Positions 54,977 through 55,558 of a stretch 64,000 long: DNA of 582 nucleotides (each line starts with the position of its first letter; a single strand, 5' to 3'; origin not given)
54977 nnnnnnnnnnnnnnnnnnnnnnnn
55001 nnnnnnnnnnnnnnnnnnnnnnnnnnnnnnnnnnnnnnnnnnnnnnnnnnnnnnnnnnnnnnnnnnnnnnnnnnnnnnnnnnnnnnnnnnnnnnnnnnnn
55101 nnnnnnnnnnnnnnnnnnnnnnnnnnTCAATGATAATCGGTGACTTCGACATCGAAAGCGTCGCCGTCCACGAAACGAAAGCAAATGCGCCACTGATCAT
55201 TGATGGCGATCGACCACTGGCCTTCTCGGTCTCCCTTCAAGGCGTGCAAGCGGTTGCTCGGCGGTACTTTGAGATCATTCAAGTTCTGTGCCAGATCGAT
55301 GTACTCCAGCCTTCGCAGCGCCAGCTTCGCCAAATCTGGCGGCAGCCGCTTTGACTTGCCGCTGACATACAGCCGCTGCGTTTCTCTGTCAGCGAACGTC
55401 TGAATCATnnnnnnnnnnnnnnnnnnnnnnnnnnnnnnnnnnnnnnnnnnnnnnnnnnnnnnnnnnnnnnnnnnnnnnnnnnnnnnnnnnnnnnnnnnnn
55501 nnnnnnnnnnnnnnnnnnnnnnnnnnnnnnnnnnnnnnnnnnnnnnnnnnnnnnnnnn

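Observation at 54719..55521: higBA cassette bracketed by 50-bp direct repeats (48/50 identical)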

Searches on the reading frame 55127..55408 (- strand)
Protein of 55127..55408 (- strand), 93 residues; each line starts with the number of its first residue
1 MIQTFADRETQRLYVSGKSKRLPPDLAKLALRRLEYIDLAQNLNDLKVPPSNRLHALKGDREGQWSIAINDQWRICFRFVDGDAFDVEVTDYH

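Call 7: search_protein_families(library=pfam, proteins=[window:55127-55408:-], max_evalue=0.01)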
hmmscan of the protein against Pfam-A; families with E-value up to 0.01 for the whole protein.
window:55127-55408:- (93 aa): 1 family
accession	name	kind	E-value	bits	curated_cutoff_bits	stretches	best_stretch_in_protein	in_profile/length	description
PF05015.19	HigB-like_toxin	-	8.1e-21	74.7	27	1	4-93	2-91/91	RelE-like toxin of type II toxin-antitoxin system HigB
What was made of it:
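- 55127..55408 (-): higB toxin, 93 aa, RelE-like HigB family, intact, upstream of higA. PF05015, E = 8e-21, full-length profile match (call 7).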

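Call 9: find_encoding_contigs(protein=window:55127-55408:-, flank=6000, max_places=10)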
Protein window:55127-55408:- (93 aa): 2 contigs read that carry it; 2 places shown.
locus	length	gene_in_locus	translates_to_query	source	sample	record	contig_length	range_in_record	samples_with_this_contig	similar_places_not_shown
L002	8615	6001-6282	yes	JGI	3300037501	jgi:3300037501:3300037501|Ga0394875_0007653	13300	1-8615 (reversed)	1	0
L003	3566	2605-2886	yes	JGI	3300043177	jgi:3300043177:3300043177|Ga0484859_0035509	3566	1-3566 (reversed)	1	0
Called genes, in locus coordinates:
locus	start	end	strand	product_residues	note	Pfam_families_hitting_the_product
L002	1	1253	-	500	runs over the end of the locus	PF00005:ABC_tran, PF06414:Zeta_toxin (faint), PF13304:AAA_21 (faint), PF00005:ABC_tran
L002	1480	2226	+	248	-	PF24481:CT398_CC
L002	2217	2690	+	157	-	-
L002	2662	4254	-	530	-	PF00082:Peptidase_S8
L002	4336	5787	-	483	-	PF01139:RtcB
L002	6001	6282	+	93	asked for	PF05015:HigB-like_toxin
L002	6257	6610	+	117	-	PF01381:HTH_3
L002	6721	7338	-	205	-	PF01555:N6_N4_Mtase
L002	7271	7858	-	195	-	PF01555:N6_N4_Mtase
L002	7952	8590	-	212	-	-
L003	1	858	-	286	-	?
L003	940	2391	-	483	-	PF01139:RtcB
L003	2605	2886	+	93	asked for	PF05015:HigB-like_toxin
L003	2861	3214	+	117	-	PF01381:HTH_3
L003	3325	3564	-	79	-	?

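Call 22: find_homologous_proteins(query=window:55127-55408:-, max_evalue=1e-10)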
Query window:55127-55408:- (93 aa): 3784 proteins with E <= 1e-10 among 3792 candidates; the best 120 are listed.
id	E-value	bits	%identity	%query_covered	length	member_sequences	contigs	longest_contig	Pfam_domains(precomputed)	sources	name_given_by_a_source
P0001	3.5e-49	183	86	100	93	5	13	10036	PF05015.19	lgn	-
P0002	1.8e-48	180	85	100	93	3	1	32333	PF05015.19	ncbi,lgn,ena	-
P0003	2.7e-48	180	86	100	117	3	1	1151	PF05015.19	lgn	-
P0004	4.9e-48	179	84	100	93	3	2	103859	PF05015.19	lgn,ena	-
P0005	2.4e-47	177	85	100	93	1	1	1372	PF05015.19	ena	-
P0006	2.5e-47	177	82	100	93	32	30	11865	PF05015.19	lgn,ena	-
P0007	3.4e-47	176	85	100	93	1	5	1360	PF05015.19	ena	-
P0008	3.5e-47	176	83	100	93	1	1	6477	PF05015.19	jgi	jgi:toxin HigB-1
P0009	4.9e-47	176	83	100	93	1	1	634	PF05015.19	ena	-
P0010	6.5e-47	175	82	100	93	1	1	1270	PF05015.19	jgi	jgi:proteic killer suppression protein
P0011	6.6e-47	175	83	100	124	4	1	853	PF05015.19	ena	-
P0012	9.1e-47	175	82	100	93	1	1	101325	PF05015.19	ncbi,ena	-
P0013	9.2e-47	175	80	100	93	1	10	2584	PF05015.19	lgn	-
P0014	1.2e-46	174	82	100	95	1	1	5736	PF05015.19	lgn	-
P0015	1.3e-46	174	84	100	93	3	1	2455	PF05015.19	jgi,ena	-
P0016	1.7e-46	174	82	100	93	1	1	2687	PF05015.19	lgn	-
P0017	1.8e-46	174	84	100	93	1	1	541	PF05015.19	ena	-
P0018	1.8e-46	174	81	100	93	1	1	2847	PF05015.19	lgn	-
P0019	2.4e-46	173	81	100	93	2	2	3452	PF05015.19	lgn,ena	-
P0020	2.5e-46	173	84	100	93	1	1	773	PF05015.19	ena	-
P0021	2.5e-46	173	83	100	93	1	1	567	PF05015.19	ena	-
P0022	3.4e-46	173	80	100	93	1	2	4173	PF05015.19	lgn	-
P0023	3.5e-46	173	83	100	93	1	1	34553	PF05015.19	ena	-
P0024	3.5e-46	173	83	100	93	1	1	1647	PF05015.19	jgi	jgi:proteic killer suppression protein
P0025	3.5e-46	173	82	100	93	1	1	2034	PF05015.19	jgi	jgi:toxin HigB-1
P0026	4.4e-46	173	81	100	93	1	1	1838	PF05015.19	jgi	jgi:toxin HigB-1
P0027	4.7e-46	173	84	100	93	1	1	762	PF05015.19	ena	-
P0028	4.8e-46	172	80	100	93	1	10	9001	PF05015.19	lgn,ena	-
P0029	6.1e-46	172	82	100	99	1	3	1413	PF05015.19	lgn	-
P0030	6.4e-46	172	84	100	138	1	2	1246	PF05015.19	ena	-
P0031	6.6e-46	172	78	100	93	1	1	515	PF05015.19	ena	-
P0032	9.4e-46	172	82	100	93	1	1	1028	PF05015.19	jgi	jgi:proteic killer suppression protein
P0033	1.3e-45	171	82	100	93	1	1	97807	PF05015.19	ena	-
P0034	1.3e-45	171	81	100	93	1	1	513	PF05015.19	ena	-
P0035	1.3e-45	171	82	100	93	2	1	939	PF05015.19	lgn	-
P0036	1.6e-45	171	81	100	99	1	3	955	PF05015.19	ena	-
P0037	1.6e-45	171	81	100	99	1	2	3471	PF05015.19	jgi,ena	-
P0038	1.9e-45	171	77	100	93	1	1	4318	PF05015.19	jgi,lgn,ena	-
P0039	2.5e-45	170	80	100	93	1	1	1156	PF05015.19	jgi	jgi:toxin HigB-1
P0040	2.9e-45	170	82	100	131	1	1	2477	PF05015.19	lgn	-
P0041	3.4e-45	170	81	100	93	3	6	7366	PF05015.19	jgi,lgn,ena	jgi:proteic killer suppression protein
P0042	3.4e-45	170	77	100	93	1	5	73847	PF05015.19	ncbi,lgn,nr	ncbi:MAG: type II toxin-antitoxin system RelE/ParE family toxin [Desulfobacteraceae bacterium]|nr:ty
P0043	3.5e-45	170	81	100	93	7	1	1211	PF05015.19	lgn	-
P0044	3.5e-45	170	82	100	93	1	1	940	PF05015.19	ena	-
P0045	4.7e-45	169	78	100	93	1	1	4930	PF05015.19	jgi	jgi:toxin HigB-1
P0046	4.8e-45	169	77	100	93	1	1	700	PF05015.19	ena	-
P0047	6.1e-45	169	80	100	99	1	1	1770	PF05015.19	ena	-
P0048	6.1e-45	169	80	100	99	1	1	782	PF05015.19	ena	-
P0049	6.5e-45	169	80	100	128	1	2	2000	PF05015.19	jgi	-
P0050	6.6e-45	169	80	100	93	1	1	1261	PF05015.19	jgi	jgi:toxin HigB-1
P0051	6.6e-45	169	81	100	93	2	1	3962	PF05015.19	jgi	jgi:proteic killer suppression protein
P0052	6.6e-45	169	81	100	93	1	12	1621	PF05015.19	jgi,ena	jgi:proteic killer suppression protein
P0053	6.8e-45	169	77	100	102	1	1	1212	PF05015.19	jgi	jgi:proteic killer suppression protein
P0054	6.9e-45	169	76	100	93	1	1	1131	PF05015.19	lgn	-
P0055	7.6e-45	169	82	100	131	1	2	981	PF05015.19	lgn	-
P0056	8.7e-45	168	77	100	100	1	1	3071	PF05015.19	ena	-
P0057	9.4e-45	168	81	100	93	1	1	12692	PF05015.19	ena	-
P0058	1.2e-44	168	80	99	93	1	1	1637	PF05015.19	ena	-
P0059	1.3e-44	168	78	100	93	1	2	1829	PF05015.19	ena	-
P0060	1.3e-44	168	78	100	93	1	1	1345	PF05015.19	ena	-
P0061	1.3e-44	168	80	100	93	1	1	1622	PF05015.19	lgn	-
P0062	1.3e-44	168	80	100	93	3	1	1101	PF05015.19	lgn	-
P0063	1.3e-44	168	78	100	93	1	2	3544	PF05015.19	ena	-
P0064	1.3e-44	168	80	100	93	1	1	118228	PF05015.19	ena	-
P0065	1.3e-44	168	80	100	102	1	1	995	PF05015.19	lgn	-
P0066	1.7e-44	167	80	100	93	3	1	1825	PF05015.19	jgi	jgi:toxin HigB-1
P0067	1.8e-44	167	80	100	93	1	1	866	PF05015.19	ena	-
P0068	1.8e-44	167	77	100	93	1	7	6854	PF05015.19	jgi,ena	jgi:proteic killer suppression protein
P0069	1.8e-44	167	77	100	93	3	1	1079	PF05015.19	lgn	-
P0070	1.8e-44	167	77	100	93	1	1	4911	PF05015.19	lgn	-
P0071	2.3e-44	167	78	100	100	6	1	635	PF05015.19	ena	-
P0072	2.4e-44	167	78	100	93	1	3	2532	PF05015.19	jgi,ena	jgi:proteic killer suppression protein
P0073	2.5e-44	167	77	100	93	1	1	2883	PF05015.19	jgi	jgi:toxin HigB-1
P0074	2.5e-44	167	77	100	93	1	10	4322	PF05015.19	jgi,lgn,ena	jgi:proteic killer suppression protein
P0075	2.5e-44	167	78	100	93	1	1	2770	PF05015.19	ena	-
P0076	2.5e-44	167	80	100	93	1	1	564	PF05015.19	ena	-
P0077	2.5e-44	167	78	100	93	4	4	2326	PF05015.19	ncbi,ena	-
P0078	2.5e-44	167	76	100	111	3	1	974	PF05015.19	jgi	-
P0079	2.9e-44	167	77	100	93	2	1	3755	PF05015.19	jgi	-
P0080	3.2e-44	167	80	100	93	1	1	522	PF05015.19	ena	-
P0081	3.4e-44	167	76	100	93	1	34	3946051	PF05015.19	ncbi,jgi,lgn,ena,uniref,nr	ncbi:MAG: type II toxin-antitoxin system RelE/ParE family toxin [Caldilinea sp.]|uniref:type II toxi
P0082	3.4e-44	167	78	100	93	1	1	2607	PF05015.19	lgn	-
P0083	3.4e-44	167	76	100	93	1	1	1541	PF05015.19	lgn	-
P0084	3.4e-44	167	81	100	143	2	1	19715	PF05015.19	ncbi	-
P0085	3.5e-44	167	80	100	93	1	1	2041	PF05015.19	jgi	jgi:toxin HigB-1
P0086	3.5e-44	167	80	100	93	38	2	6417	PF05015.19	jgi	jgi:proteic killer suppression protein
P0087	3.5e-44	167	80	100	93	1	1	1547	PF05015.19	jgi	jgi:proteic killer suppression protein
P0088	3.6e-44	166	81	100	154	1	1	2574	PF05015.19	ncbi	-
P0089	3.8e-44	166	78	100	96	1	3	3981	PF05015.19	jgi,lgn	-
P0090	4.1e-44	166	78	100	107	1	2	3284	PF05015.19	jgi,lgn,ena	jgi:proteic killer suppression protein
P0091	4.6e-44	166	78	100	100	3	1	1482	PF05015.19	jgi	-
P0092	4.7e-44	166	77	100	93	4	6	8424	PF05015.19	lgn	-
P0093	4.7e-44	166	80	100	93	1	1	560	PF05015.19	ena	-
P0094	4.8e-44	166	77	100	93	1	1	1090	PF05015.19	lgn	-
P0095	4.8e-44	166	76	100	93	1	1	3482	PF05015.19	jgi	-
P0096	4.8e-44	166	78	100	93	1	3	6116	PF05015.19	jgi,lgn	jgi:proteic killer suppression protein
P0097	5.0e-44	166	78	100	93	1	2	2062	PF05015.19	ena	-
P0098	5.7e-44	166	76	100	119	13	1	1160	PF05015.19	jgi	jgi:proteic killer suppression protein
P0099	6.6e-44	166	80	100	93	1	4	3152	PF05015.19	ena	-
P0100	6.6e-44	166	76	100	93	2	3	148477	PF05015.19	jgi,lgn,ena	-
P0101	6.6e-44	166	80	100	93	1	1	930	PF05015.19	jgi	jgi:toxin HigB-1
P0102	6.6e-44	166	81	100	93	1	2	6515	PF05015.19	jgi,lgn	jgi:proteic killer suppression protein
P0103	6.6e-44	166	78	100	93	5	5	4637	PF05015.19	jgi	jgi:proteic killer suppression protein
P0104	6.6e-44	166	80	100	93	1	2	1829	PF05015.19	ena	-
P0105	6.6e-44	166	77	100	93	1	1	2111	PF05015.19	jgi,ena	-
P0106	6.6e-44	166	76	100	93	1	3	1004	PF05015.19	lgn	-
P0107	6.7e-44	166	77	100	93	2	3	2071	PF05015.19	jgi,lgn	jgi:proteic killer suppression protein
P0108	6.7e-44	166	82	100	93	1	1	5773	PF05015.19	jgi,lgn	jgi:proteic killer suppression protein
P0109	6.7e-44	166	76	100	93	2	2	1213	PF05015.19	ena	-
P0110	6.7e-44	166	75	100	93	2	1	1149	PF05015.19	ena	-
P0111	6.8e-44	166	78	100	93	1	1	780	PF05015.19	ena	-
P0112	6.9e-44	166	78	100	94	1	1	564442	PF05015.19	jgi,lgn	jgi:proteic killer suppression protein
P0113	7.5e-44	165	82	100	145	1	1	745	PF05015.19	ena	-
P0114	7.7e-44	165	76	100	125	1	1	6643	PF05015.19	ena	-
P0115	8.2e-44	165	81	100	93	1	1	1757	PF05015.19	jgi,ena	jgi:proteic killer suppression protein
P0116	8.5e-44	165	78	100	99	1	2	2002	PF05015.19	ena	-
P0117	8.7e-44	165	80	100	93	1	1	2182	PF05015.19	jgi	-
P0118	9.2e-44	165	80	100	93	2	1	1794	PF05015.19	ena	-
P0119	9.2e-44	165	76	100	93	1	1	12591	PF05015.19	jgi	jgi:proteic killer suppression protein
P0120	9.2e-44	165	77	100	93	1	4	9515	PF05015.19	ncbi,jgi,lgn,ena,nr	ncbi:MAG: type II toxin-antitoxin system RelE/ParE family toxin [Proteobacteria bacterium]|nr:type I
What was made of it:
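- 55127..55408 (-): 3784 homologues, the nearest 86% identical (call 22).
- Closest known: HigBA type II toxin-antitoxin systems. Different: It is an environmental Caldilineales copy, at most 86% identical to the nearest known HigB (call 22).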

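Call 23: find_encoding_contigs(protein=P0001, flank=3000, max_places=6)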
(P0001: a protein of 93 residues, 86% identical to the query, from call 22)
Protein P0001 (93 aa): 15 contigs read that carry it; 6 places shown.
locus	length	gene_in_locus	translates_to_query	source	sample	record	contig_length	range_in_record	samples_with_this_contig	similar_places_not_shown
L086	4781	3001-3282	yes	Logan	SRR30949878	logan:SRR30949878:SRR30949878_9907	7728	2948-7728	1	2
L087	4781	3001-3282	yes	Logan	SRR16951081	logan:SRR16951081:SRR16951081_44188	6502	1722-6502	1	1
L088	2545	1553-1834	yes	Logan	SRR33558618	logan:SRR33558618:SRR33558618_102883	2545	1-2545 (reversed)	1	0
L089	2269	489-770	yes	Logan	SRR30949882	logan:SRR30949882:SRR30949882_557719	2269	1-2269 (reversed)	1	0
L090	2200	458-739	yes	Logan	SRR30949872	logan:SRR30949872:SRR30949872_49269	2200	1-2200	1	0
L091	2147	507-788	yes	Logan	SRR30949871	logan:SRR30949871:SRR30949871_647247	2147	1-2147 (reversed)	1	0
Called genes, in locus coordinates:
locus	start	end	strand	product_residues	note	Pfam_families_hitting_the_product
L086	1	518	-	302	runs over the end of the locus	PF03279:Lip_A_acyltrans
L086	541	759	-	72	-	-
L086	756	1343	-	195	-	-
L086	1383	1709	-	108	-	PF22263:DUF6951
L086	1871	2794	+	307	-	PF01636:APH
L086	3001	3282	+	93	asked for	PF05015:HigB-like_toxin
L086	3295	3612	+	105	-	PF01381:HTH_3 (weak)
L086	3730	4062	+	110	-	-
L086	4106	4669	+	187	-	PF04191:PEMT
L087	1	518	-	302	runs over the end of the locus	PF03279:Lip_A_acyltrans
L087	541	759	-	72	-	-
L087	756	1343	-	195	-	-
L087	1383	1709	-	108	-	PF22263:DUF6951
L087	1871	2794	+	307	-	PF01636:APH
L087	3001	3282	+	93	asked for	PF05015:HigB-like_toxin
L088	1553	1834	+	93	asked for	PF05015:HigB-like_toxin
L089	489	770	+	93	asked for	PF05015:HigB-like_toxin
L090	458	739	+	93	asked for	PF05015:HigB-like_toxin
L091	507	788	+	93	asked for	PF05015:HigB-like_toxin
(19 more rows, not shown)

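Call 24: find_encoding_contigs(protein=P0002, flank=3000, max_places=3)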
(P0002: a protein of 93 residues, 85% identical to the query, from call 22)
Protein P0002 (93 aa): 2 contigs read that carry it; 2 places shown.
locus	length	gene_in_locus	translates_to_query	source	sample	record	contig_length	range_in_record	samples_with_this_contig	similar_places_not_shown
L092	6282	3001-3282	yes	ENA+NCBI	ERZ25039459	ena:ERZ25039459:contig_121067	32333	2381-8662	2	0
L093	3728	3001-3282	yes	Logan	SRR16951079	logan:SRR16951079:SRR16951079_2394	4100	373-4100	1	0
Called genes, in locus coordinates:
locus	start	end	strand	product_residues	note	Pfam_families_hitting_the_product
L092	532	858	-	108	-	PF22263:DUF6951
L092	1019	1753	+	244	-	PF01636:APH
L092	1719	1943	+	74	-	-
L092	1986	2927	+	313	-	PF00892:EamA, PF03151:TPT (faint), PF00892:EamA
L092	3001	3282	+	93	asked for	PF05015:HigB-like_toxin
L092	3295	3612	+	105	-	PF01381:HTH_3 (weak)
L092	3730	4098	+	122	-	-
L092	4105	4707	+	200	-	PF04191:PEMT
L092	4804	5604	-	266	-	PF27309:MJ0753_N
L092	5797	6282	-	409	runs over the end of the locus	PF12704:MacB_PCD, PF02687:FtsX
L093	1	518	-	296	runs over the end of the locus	?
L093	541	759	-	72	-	-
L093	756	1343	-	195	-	-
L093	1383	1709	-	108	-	PF22263:DUF6951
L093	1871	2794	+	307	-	PF01636:APH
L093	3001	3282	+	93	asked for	PF05015:HigB-like_toxin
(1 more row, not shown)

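Call 25: find_encoding_contigs(protein=P0004, flank=3000, max_places=3)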
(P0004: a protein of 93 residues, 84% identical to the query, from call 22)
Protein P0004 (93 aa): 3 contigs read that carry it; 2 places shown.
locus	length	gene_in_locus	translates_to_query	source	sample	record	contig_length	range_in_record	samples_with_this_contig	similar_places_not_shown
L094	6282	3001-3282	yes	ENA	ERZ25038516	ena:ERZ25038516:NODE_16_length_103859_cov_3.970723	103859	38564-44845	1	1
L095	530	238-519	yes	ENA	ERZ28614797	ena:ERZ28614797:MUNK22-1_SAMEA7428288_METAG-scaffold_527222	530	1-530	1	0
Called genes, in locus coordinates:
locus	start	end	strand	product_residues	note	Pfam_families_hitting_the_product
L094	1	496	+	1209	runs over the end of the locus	PF00576:Transthyretin (faint), PF12866:DUF3823 (faint), PF13620:CarboxypepD_reg, PF13715:CarbopepD_reg_2 (faint), PF17802:SpaA (faint), PF22902:NOMO1-like_9th (faint), PF13620:CarboxypepD_reg, PF13620:CarboxypepD_reg, +6 more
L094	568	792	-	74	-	-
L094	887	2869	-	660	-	PF22039:HUTI_composite_bact, PF01979:Amidohydro_1, PF07969:Amidohydro_3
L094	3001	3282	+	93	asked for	PF05015:HigB-like_toxin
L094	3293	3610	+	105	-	PF01381:HTH_3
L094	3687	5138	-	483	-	PF00361:Proton_antipo_M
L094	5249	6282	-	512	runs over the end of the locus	PF00361:Proton_antipo_M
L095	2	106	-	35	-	?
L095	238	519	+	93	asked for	PF05015:HigB-like_toxin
